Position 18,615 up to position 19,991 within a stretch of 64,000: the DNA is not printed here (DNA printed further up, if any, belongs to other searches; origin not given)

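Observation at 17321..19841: Translationally coupled pair of aspartase/fumarase-superfamily paralogs with complementary loss of active-site motifs: a candidate obligate heteromer or pseudo-enzyme pair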

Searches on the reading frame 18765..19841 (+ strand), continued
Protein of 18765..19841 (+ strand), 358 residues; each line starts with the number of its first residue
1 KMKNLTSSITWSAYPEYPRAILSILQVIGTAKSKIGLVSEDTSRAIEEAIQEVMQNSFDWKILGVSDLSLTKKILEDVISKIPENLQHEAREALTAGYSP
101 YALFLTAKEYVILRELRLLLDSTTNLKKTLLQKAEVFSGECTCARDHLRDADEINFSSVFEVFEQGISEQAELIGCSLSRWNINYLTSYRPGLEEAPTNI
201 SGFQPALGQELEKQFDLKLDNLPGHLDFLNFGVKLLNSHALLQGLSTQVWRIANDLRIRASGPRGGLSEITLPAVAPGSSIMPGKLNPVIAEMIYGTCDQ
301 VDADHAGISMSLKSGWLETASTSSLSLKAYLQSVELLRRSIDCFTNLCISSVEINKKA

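Call 15: find_encoding_contigs(protein=P0020, flank=6000, max_places=2)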
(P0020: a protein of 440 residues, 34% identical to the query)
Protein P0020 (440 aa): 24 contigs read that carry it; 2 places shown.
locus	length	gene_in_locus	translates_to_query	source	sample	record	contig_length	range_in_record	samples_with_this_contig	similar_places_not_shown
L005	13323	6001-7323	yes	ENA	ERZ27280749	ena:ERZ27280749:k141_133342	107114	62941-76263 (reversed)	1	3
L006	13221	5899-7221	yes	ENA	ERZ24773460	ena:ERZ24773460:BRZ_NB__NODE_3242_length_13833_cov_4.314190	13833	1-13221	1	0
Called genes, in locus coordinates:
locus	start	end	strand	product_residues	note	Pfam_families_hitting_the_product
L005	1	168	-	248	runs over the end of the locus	PF00497:SBP_bac_3, PF10613:Lig_chan-Glu_bd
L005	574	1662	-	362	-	PF01168:Ala_racemase_N, PF00842:Ala_racemase_C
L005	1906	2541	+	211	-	PF19700:DUF6198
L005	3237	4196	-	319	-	PF00491:Arginase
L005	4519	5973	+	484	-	PF00206:Lyase_1, PF10415:FumaraseC_C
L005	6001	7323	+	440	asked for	PF00206:Lyase_1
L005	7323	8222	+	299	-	PF00892:EamA, PF03151:TPT (weak), PF00892:EamA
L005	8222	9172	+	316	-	PF00126:HTH_1, PF03466:LysR_substrate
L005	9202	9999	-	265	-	PF00561:Abhydrolase_1 (faint), PF12146:Hydrolase_4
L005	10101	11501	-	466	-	PF00206:Lyase_1, PF10415:FumaraseC_C (weak)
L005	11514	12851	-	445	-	PF00206:Lyase_1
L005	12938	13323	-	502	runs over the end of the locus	PF00206:Lyase_1, PF14698:ASL_C2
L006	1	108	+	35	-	?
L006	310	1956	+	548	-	PF22483:Mu-transpos_C_2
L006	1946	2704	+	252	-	PF01695:IstB_IS21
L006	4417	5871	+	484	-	PF00206:Lyase_1, PF10415:FumaraseC_C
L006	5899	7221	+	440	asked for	PF00206:Lyase_1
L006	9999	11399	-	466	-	PF00206:Lyase_1, PF10415:FumaraseC_C (weak)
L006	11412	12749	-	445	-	PF00206:Lyase_1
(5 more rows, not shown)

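Call 16: find_encoding_contigs(protein=P0012, flank=6000, max_places=2)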
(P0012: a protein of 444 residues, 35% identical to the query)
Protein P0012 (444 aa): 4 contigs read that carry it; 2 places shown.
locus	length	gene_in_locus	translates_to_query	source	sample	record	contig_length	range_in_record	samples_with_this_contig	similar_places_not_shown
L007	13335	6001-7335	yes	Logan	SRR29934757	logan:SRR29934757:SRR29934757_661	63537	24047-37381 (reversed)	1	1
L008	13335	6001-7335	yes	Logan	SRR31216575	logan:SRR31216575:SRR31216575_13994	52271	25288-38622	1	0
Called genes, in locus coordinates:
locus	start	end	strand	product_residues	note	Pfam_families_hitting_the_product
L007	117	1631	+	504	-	PF00206:Lyase_1, PF14698:ASL_C2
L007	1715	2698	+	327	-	PF00126:HTH_1, PF03466:LysR_substrate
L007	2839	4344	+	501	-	PF00206:Lyase_1, PF14698:ASL_C2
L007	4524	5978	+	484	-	PF00206:Lyase_1, PF10415:FumaraseC_C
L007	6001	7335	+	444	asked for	PF00206:Lyase_1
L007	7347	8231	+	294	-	PF00892:EamA, PF03151:TPT, PF00892:EamA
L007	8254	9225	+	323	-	PF00126:HTH_1, PF03466:LysR_substrate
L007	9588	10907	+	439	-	PF03600:CitMHS, PF03605:DcuA_DcuB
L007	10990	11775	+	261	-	PF02129:Peptidase_S15 (weak), PF12146:Hydrolase_4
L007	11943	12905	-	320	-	PF00491:Arginase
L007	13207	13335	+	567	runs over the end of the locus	-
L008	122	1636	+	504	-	PF00206:Lyase_1, PF14698:ASL_C2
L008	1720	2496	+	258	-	PF00126:HTH_1, PF03466:LysR_substrate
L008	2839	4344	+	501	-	PF00206:Lyase_1, PF14698:ASL_C2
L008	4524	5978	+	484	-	PF00206:Lyase_1, PF10415:FumaraseC_C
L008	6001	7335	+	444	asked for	PF00206:Lyase_1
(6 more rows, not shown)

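Call 24: find_related_loci(query=A1, collection=genome_contigs, flank=6000)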
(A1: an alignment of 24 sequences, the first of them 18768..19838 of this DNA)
Query A1 (357 aa) in genome_contigs; peptide patterns used: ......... (x = any residue, [..] = any of these).
599 stretches matched a pattern (row limit reached: there are more); 595 encode a relative of the query (tblastn E <= 1e-3); the best 80 are kept; 80 distinct loci.
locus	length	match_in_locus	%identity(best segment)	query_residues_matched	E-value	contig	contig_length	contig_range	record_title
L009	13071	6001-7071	92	1-357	0e+0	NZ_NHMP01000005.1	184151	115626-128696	Turicimonas muris strain YL45 NODE_5_length_184151_cov_161.611_ID_851, whole genome shotgun sequence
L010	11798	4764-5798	35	11-354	5e-57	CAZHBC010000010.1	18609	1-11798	MAG TPA_asm: uncultured Sutterella sp. isolate binchicken_co323_312 genome assembly, contig: NODE_2934_length_18609_cov_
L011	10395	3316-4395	32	5-355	2e-53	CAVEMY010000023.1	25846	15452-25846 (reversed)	Parabacteroides distasonis isolate H07647-L1_cleanbin_000013 genome assembly, contig: Spades_H07647-L1_contig_1175, whol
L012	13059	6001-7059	33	7-354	3e-52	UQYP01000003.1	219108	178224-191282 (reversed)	uncultured Sutterella sp. isolate UMGS767 genome assembly, contig: NODE_9_length_219108_cov_9.202440, whole genome shotg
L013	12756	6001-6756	37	73-356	4e-51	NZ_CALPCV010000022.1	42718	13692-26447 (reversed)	Parasutterella muris strain DSM 111000 NODE_22_length_42718_cov_534.152037, whole genome shotgun sequence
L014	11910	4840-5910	32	8-356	1e-49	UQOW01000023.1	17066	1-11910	uncultured Sutterella sp. isolate UMGS500 genome assembly, contig: NODE_2830_length_17066_cov_7.415261, whole genome sho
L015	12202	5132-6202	30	8-356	2e-48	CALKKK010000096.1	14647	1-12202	MAG TPA_asm: uncultured Sutterella sp. isolate SRR7658673_bin.5_CONCOCT_v1.1_MAG genome assembly, contig: ERZ1035006.158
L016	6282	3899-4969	32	9-356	1e-48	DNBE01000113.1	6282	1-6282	MAG TPA_asm: Sutterella sp. isolate UBA9396 contig_26587, whole genome shotgun sequence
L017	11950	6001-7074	30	8-356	4e-48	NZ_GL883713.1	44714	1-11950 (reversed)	Parasutterella excrementihominis YIT 11859 Scfld54, whole genome shotgun sequence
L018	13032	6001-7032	31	13-356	7e-46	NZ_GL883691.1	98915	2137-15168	Parasutterella excrementihominis YIT 11859 Scfld20, whole genome shotgun sequence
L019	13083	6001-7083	32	1-354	7e-46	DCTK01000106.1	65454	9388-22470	MAG TPA_asm: Sutterella sp. UBA1442 UBA1442_contig_29913, whole genome shotgun sequence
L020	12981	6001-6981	33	13-338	3e-40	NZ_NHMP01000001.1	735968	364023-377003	Turicimonas muris strain YL45 NODE_1_length_735968_cov_165.306_ID_2042, whole genome shotgun sequence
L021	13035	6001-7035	29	9-351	9e-38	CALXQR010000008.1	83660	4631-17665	MAG: uncultured Burkholderiaceae bacterium isolate BRZ_EI__bin71 genome assembly, contig: BRZ_EI__NODE_454_length_83660_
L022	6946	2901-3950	30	1-354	7e-37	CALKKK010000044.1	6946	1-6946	MAG TPA_asm: uncultured Sutterella sp. isolate SRR7658673_bin.5_CONCOCT_v1.1_MAG genome assembly, contig: ERZ1035006.430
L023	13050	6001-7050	28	1-355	2e-36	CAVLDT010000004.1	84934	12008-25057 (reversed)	Duodenibacillus sp. isolate H07616-L1_cleanbin_000002 genome assembly, contig: Spades_H07616-L1_contig_99, whole genome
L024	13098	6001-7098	28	9-355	6e-35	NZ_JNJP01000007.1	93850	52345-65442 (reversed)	Bilophila wadsworthia ATCC 49260 T370DRAFT_scaffold00007.7_C, whole genome shotgun sequence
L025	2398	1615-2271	33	136-356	2e-33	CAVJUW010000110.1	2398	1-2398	Bacteroidaceae bacterium isolate H07635-L1_cleanbin_000002 genome assembly, contig: Spades_H07635-L1_contig_14293, whole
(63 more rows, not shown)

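Call 50: predict_structure(alignment_id=A1)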
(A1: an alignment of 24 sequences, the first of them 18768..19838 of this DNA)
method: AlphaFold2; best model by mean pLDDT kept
length: 357 residues; sequences in the alignment: 24
mean_pLDDT: 87.3   pTM: 0.87
mean pLDDT of the five models: 87.3, 85.4, 84.9, 84.2, 83.7
residues with pLDDT >= 90: 226; 70-90: 89; 50-70: 25; < 50: 17
segments of 3 or more residues with pLDDT < 50: 1-5, 276-285
pLDDT, mean of each block of 10 residues (from residue 1): 60 93 96 94 97 92 82 95 97 90 94 97 98 93 76 92 97 94 87 83 94 94 73 94 97 88 72 58 56 93 91 62 85 96 93 85
secondary structure, 60 per line:
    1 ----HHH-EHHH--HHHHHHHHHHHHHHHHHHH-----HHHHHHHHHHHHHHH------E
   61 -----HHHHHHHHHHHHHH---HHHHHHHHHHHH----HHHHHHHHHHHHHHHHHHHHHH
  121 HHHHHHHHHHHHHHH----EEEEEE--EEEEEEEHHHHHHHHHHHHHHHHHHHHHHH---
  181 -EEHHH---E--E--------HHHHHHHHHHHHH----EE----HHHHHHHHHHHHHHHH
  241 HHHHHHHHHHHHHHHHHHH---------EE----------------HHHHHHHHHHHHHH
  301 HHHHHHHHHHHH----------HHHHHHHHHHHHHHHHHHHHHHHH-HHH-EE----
elements in order: H15-33 H39-53 H66-79 H83-94 H99-135 E140-145 E148-154 H155-177 H202-214 H225-259 H287-312 H323-346

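Call 53: fold_search(model_id=the predicted structure, library=pdb)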
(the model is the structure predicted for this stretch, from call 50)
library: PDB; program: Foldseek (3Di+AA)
matches with E <= 10: 557; with E <= 0.001: 299
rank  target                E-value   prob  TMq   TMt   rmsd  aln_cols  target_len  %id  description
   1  3r6y_E                1.5e-17  1.00  0.85  0.78   3.3       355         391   24  Crystal structure of chymotrypsin-treated aspartase from Bacillus sp. YM55-1 (released 2011-07-13)
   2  3r6y_A                2.0e-17  1.00  0.85  0.78   3.1       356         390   24  Crystal structure of chymotrypsin-treated aspartase from Bacillus sp. YM55-1 (released 2011-07-13)
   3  3ocf_D                2.2e-17  1.00  0.82  0.69   3.6       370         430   22  Crystal structure of fumarate lyase:delta crystallin from Brucella melitensis in native form (released 2010-08-18)
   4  3ocf_B                2.4e-17  1.00  0.84  0.70   3.0       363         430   23  Crystal structure of fumarate lyase:delta crystallin from Brucella melitensis in native form (released 2010-08-18)
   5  3oce_A                4.7e-17  1.00  0.86  0.68   3.1       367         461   23  Crystal structure of fumarate lyase:delta crystallin from Brucella melitensis bound to cobalt (released 2010-08-18)
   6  9a75_B                6.7e-17  1.00  0.84  0.64   3.4       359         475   25  Integrative model of EFTS-ASPA by crosslinking MS and deep learning (released 2024-09-18)
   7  3r6v_D                9.6e-17  1.00  0.81  0.64   3.7       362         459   23  Crystal structure of aspartase from Bacillus sp. YM55-1 with bound L-aspartate (released 2011-07-13)
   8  3ocf_C                1.0e-16  1.00  0.82  0.67   3.4       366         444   22  Crystal structure of fumarate lyase:delta crystallin from Brucella melitensis in native form (released 2010-08-18)
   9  3oce_C                1.1e-16  1.00  0.89  0.70   3.0       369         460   24  Crystal structure of fumarate lyase:delta crystallin from Brucella melitensis bound to cobalt (released 2010-08-18)
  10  1yfm                  1.2e-16  1.00  0.84  0.68   3.1       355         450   22  RECOMBINANT YEAST FUMARASE (released 1998-07-08)
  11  8rj0_B                1.3e-16  1.00  0.85  0.67   3.3       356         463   23  Crystal structure of mutant aspartase from Bacillus sp. YM55-1 in the closed loop conformation (released 2025-01-15)
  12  8rj1_B                1.3e-16  1.00  0.83  0.66   3.5       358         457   24  Crystal structure of mutant aspartase from Caenibacillus caldisaponilyticus in the closed loop conformation (released 2025-01-15)
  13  3r6q_F                1.4e-16  1.00  0.82  0.64   3.5       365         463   23  A triclinic-lattice structure of aspartase from Bacillus sp. YM55-1 (released 2011-07-13)
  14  1j3u_A                1.6e-16  1.00  0.80  0.63   4.0       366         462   23  Crystal structure of aspartase from Bacillus sp. YM55-1 (released 2003-05-06)
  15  3r6y_G                2.3e-16  1.00  0.84  0.78   3.0       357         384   22  Crystal structure of chymotrypsin-treated aspartase from Bacillus sp. YM55-1 (released 2011-07-13)
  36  3r6y_C                7.9e-16  1.00  0.83  0.78   3.1       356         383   22  Crystal structure of chymotrypsin-treated aspartase from Bacillus sp. YM55-1 (released 2011-07-13)
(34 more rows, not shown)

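Call 55: search_protein_families(library=ncbifam, proteins=[L017:4434-5888:+, L017:5899-7323:+, L024:5896-7353:+, L024:7394-8818:+, L005:4519-5973:+, L005:6001-7323:+], max_evalue=1e-40)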
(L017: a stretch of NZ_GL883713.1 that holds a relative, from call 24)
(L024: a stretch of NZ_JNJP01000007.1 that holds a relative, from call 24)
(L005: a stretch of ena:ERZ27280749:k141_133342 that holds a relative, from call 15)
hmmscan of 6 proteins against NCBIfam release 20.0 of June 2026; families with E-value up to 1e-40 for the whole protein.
L017:4434-5888:+ (484 aa): 5 families
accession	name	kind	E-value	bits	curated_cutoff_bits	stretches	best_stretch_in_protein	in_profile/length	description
NF008909.0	PRK12273.1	subfamily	1.2e-141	472.8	510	1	1-468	5-465/474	aspartate ammonia-lyase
TIGR00839.1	aspA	equivalog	2.9e-121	405.6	681.2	1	2-465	1-457/468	aspartate ammonia-lyase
TIGR00979.1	fumC_II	equivalog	2.1e-109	366.3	664.75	1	1-453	1-445/458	class II fumarate hydratase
NF011092.0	PRK14515.1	subfamily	3.1e-108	362.7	876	1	1-451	11-452/479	aspartate ammonia-lyase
NF009089.0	PRK12425.1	equivalog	1.7e-85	287.6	840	1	2-451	3-444/464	class II fumarate hydratase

L017:5899-7323:+ (474 aa): 5 families
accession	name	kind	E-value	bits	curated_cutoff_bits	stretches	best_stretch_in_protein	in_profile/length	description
NF008909.0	PRK12273.1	subfamily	6.9e-136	453.9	510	1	1-462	5-468/474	aspartate ammonia-lyase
TIGR00839.1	aspA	equivalog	8.3e-119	397.6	681.2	1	2-460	1-461/468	aspartate ammonia-lyase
TIGR00979.1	fumC_II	equivalog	7.9e-114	380.9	664.75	1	1-461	1-456/458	class II fumarate hydratase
NF011092.0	PRK14515.1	subfamily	7.7e-104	348.2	876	1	2-459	12-469/479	aspartate ammonia-lyase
NF009089.0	PRK12425.1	equivalog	4.7e-89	299.3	840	1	2-457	3-459/464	class II fumarate hydratase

L024:5896-7353:+ (485 aa): 5 families
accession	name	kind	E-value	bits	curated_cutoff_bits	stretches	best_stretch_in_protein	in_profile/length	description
NF008909.0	PRK12273.1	subfamily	2.8e-148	494.7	510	1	1-469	5-465/474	aspartate ammonia-lyase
TIGR00839.1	aspA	equivalog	1.7e-130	436.1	681.2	1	2-468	1-459/468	aspartate ammonia-lyase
TIGR00979.1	fumC_II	equivalog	2.4e-122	409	664.75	1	1-458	1-449/458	class II fumarate hydratase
NF011092.0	PRK14515.1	subfamily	2.3e-118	396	876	1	1-469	11-469/479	aspartate ammonia-lyase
NF009089.0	PRK12425.1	equivalog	2.2e-100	336.7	840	1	2-457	3-449/464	class II fumarate hydratase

L024:7394-8818:+ (474 aa): 5 families
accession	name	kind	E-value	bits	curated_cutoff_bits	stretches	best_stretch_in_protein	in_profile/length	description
NF008909.0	PRK12273.1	subfamily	1.8e-142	475.6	510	1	1-461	5-467/474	aspartate ammonia-lyase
TIGR00979.1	fumC_II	equivalog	3.6e-126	421.6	664.75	1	1-448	1-449/458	class II fumarate hydratase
TIGR00839.1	aspA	equivalog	1.7e-122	409.7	681.2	1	2-457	1-458/468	aspartate ammonia-lyase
NF011092.0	PRK14515.1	subfamily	9.4e-106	354.5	876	1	2-457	12-467/479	aspartate ammonia-lyase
NF009089.0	PRK12425.1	equivalog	4.4e-97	325.8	840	1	2-447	3-449/464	class II fumarate hydratase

L005:4519-5973:+ (484 aa): 5 families
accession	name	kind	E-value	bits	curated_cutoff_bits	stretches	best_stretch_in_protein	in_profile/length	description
NF008909.0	PRK12273.1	subfamily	4.2e-125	418.3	510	1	1-469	5-466/474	aspartate ammonia-lyase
TIGR00839.1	aspA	equivalog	2.7e-108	362.9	681.2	1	2-466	1-458/468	aspartate ammonia-lyase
TIGR00979.1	fumC_II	equivalog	3.6e-100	335.9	664.75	1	1-454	1-446/458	class II fumarate hydratase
NF011092.0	PRK14515.1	subfamily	1.8e-93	314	876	1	2-465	12-466/479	aspartate ammonia-lyase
NF009089.0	PRK12425.1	equivalog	1.5e-73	248.2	840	1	2-457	3-450/464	class II fumarate hydratase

L005:6001-7323:+ (440 aa): 4 families
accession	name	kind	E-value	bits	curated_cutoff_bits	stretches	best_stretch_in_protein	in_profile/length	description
NF008909.0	PRK12273.1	subfamily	9.8e-75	252.2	510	1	8-425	32-458/474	aspartate ammonia-lyase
TIGR00839.1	aspA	equivalog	1.9e-67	228.2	681.2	1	8-425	27-453/468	aspartate ammonia-lyase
TIGR00979.1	fumC_II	equivalog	2.5e-67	227.7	664.75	1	9-422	29-450/458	class II fumarate hydratase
NF011092.0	PRK14515.1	subfamily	7.6e-55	186.6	876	1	17-422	45-459/479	aspartate ammonia-lyase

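Call 64: search_protein_representatives(protein=window:18768-19838:+)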
Query: 357 residues. Proteins with E-value up to 0.001 (for the whole library): 2801; up to 1e-10: 1097; up to 1e-30: 18. The best 150 are listed.
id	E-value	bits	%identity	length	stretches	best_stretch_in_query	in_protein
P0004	1.1e-209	711.7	92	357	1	1-357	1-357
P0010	2.9e-139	480.2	91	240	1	118-357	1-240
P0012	3.3e-55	203.9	37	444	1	9-355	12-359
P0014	3.9e-50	187.2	33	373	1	10-355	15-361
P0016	2.2e-49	184.8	34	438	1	7-355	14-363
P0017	2.8e-49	184.4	38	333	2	222-354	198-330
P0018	5.0e-49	183.6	42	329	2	224-352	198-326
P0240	3.3e-42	161.2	33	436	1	8-354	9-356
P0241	1.1e-41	159.4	36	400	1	101-355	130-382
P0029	2.0e-41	158.6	33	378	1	9-351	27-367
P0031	7.7e-39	150.1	57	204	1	234-356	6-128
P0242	2.1e-37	145.4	30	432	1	7-354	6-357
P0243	8.0e-37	143.5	30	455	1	12-355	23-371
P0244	1.5e-36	142.6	34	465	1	33-353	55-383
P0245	1.6e-32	129.3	30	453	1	10-350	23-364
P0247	4.4e-31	124.6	32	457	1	28-355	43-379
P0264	5.9e-23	97.9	28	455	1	1-350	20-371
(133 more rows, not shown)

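Call 66: find_encoding_contigs(protein=P0247, flank=4000, max_places=2)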
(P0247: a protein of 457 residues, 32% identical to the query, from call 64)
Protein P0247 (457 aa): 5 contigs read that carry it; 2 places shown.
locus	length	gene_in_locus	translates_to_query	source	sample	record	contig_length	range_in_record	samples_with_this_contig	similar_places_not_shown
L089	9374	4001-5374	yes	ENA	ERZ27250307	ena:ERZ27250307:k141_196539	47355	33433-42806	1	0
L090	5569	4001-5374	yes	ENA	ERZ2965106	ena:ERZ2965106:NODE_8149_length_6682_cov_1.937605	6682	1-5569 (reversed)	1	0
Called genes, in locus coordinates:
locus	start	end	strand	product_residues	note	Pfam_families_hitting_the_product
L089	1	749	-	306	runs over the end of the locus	PF00126:HTH_1, PF03466:LysR_substrate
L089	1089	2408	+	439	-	PF03605:DcuA_DcuB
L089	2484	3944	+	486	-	PF00206:Lyase_1, PF10415:FumaraseC_C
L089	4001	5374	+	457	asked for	PF00206:Lyase_1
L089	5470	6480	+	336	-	PF00710:Asparaginase, PF17763:Asparaginase_C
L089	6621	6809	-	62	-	PF00691:OmpA (weak)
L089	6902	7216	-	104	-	-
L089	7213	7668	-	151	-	PF04773:FecR (weak)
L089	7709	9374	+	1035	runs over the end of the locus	PF22527:DEXQc_Suv3, PF00271:Helicase_C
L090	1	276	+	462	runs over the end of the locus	?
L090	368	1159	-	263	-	-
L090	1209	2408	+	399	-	PF03605:DcuA_DcuB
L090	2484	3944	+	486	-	PF00206:Lyase_1, PF10415:FumaraseC_C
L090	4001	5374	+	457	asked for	PF00206:Lyase_1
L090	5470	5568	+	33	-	?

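Call 67: find_encoding_contigs(protein=P0264, flank=4000, max_places=2)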
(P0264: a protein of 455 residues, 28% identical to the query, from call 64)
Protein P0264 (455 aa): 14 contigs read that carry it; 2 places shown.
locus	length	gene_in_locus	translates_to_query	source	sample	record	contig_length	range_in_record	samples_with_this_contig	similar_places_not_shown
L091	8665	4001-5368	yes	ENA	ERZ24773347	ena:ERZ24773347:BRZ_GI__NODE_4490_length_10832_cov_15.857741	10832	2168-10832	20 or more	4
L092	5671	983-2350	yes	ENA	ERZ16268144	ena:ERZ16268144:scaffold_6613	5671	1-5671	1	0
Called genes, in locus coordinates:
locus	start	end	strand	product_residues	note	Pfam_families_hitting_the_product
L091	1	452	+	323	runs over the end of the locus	PF16868:NMT1_3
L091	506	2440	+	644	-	PF06808:DctM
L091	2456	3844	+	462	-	PF00206:Lyase_1, PF10415:FumaraseC_C (weak)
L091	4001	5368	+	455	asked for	PF00206:Lyase_1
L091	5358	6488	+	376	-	PF02746:MR_MLE_N, PF13378:MR_MLE_C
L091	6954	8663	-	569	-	?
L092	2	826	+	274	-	?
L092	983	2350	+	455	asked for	PF00206:Lyase_1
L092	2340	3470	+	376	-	PF02746:MR_MLE_N, PF13378:MR_MLE_C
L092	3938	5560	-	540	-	PF00158:Sigma54_activat, PF14532:Sigma54_activ_2, PF07728:AAA_5 (weak), PF25601:AAA_lid_14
